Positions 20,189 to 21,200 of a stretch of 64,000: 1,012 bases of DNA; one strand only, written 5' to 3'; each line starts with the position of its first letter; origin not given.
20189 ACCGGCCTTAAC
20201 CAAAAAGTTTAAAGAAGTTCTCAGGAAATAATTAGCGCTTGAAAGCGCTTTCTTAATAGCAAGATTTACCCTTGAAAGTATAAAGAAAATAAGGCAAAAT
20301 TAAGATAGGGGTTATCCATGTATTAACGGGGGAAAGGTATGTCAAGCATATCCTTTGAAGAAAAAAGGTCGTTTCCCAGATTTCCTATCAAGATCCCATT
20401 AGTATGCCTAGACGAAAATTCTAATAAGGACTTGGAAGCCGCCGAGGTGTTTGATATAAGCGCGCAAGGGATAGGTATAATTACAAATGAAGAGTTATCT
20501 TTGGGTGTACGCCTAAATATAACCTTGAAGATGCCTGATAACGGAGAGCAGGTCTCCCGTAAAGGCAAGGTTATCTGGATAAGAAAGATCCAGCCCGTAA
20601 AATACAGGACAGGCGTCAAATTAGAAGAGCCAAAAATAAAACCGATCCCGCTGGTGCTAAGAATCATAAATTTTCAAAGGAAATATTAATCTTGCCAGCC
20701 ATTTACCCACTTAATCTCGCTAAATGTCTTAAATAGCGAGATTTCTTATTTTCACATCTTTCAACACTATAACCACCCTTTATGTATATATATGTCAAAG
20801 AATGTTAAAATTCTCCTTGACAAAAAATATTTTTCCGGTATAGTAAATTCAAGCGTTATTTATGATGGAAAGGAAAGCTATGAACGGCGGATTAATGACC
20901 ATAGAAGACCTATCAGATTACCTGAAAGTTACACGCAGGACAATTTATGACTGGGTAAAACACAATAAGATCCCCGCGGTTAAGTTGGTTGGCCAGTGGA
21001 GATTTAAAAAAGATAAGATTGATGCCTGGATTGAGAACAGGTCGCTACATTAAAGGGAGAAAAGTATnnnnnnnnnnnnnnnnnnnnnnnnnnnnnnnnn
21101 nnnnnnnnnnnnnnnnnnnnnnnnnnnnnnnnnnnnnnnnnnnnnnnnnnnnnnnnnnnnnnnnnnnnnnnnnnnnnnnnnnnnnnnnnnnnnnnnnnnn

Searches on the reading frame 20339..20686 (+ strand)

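Call 56: search_protein_families(library=pfam, proteins=[window:20339-20686:+], max_evalue=0.00001)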
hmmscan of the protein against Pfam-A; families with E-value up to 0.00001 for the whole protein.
window:20339-20686:+ (116 aa): 1 family
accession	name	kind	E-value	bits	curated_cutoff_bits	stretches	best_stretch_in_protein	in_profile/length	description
PF07238.19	PilZ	-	1.4e-12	48.3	22.5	1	8-96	1-86/102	PilZ domain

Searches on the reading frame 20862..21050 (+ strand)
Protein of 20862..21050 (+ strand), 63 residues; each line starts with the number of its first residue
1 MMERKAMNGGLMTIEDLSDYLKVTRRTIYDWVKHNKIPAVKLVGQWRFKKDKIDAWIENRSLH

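Call 34: find_related_loci(query=window:20862-21050:+, collection=metagenome_contigs, flank=3000)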
Query window:20862-21050:+ (63 aa) in metagenome_contigs; peptide patterns used: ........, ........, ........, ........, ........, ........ (x = any residue, [..] = any of these).
464 stretches matched a pattern; 335 encode a relative of the query (tblastn E <= 1e-3); the best 80 are kept; 80 distinct loci.
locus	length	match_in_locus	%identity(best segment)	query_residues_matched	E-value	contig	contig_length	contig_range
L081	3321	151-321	96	7-63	1e-34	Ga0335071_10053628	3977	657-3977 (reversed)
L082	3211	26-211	84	1-62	5e-34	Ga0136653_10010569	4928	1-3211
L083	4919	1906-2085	88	4-63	3e-33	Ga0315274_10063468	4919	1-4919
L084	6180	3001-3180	85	4-63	1e-32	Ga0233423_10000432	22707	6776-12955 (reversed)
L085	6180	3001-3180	85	4-63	1e-32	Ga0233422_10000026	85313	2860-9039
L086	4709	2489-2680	80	1-63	2e-32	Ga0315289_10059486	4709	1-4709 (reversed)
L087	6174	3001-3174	86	6-63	8e-32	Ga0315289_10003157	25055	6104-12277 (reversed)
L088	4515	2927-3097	88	7-63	5e-32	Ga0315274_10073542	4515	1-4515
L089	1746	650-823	84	6-63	6e-32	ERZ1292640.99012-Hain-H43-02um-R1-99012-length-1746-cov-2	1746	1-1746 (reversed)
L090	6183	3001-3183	82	3-63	5e-32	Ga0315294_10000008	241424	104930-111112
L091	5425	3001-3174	83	6-63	1e-31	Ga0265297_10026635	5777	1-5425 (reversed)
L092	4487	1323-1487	91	7-61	2e-31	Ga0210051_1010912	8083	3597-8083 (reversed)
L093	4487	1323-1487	91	7-61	2e-31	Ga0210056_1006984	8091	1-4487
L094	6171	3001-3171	88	7-63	9e-32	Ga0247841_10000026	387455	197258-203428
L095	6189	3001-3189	78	1-63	1e-31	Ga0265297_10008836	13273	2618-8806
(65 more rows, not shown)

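Call 47: search_solved_structures(query=window:20862-21050:+, max_evalue=10, show_alignments=3)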
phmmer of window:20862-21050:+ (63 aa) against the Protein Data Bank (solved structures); distinct sequences matched with E-value up to 10: 7.
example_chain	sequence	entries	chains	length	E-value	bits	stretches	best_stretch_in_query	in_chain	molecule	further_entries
4j2n_A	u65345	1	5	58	0.037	17.4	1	12-56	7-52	Gp37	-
4fkm_A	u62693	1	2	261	0.068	16.5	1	13-58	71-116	Similar to ferric hydroxamate receptor 1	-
4b8y_A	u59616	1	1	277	0.075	16.4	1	13-58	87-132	FHUD2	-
4fna_A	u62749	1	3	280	0.077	16.4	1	13-58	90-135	Ferric hydroxamate receptor 2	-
4fil_A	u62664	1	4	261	0.32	14.4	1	13-58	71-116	Ferric hydroxamate receptor 2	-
6ama_A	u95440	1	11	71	0.83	13.1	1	11-55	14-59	Putative DNA-binding protein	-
6amk_A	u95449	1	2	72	1.1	12.7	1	11-53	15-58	Putative DNA-binding protein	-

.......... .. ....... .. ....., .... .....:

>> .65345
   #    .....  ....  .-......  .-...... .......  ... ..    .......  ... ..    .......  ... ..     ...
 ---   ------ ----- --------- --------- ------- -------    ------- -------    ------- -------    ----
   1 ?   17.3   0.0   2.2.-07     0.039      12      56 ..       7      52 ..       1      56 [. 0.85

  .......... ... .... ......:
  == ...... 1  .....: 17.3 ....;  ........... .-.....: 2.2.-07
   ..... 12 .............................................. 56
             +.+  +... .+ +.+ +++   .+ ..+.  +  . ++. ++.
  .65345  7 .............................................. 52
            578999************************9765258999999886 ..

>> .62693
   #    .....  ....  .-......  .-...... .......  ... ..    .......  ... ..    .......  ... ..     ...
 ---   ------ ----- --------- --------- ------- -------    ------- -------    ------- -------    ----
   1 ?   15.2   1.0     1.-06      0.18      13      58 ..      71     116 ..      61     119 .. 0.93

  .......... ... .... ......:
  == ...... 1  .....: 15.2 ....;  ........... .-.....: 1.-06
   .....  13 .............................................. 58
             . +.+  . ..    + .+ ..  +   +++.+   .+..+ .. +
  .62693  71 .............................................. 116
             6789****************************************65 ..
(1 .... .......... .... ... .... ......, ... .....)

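Call 80: search_protein_families(library=padloc, proteins=[window:20862-21050:+], max_evalue=0.01)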
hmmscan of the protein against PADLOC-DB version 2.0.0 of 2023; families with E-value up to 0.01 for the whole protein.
window:20862-21050:+ (63 aa): 2 families
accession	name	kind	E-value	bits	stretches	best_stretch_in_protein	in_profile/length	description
PDLC04133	mad1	-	1.2e-10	39.6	1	7-57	1-51/60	mads_1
PDLC00883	HORMA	-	0.0046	14.8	1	24-62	22-60/167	HORMA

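Call 81: search_protein_families(library=phrogs, proteins=[window:20862-21050:+], max_evalue=0.001)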
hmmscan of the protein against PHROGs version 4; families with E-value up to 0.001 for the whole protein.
window:20862-21050:+ (63 aa): 11 families
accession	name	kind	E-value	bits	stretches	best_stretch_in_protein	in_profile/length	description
phrog_66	-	integration and excision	6.9e-13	50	1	2-60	84-143/412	excisionase and transcriptional regulator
phrog_10045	-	DNA, RNA and nucleotide metabolism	7.6e-08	33.1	1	11-56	20-66/74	HTH DNA binding protein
phrog_7338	-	unknown function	1.9e-07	32.2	1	11-61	30-81/87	-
phrog_668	-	DNA, RNA and nucleotide metabolism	1.9e-07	32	1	6-61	58-114/181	HTH DNA binding protein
phrog_15534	-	DNA, RNA and nucleotide metabolism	8.7e-07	30.4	1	6-59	38-90/93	HTH DNA binding protein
phrog_6401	-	DNA, RNA and nucleotide metabolism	1.6e-05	25.7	1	9-60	7-59/64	DNA binding protein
phrog_57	-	head and packaging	2.1e-05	25.4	1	2-61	3-63/199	terminase small subunit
phrog_597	-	DNA, RNA and nucleotide metabolism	5.9e-05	24.1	1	2-61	103-165/200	DNA binding protein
phrog_4745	-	DNA, RNA and nucleotide metabolism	0.00029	21.6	1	2-61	22-88/107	DNA binding protein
phrog_1840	-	integration and excision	0.00043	21.7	1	14-58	9-54/90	excisionase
phrog_12527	-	integration and excision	0.00069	20.7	1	10-59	28-77/130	excisionase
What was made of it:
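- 20862..21053 (+): Stand-alone basic HTH_17 protein (63 aa) in an operon with smc. Related by domain family; not shown to belong to the module. Scores 50 bits against phrog_66 versus 26-28 bits for the other two (call 81).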
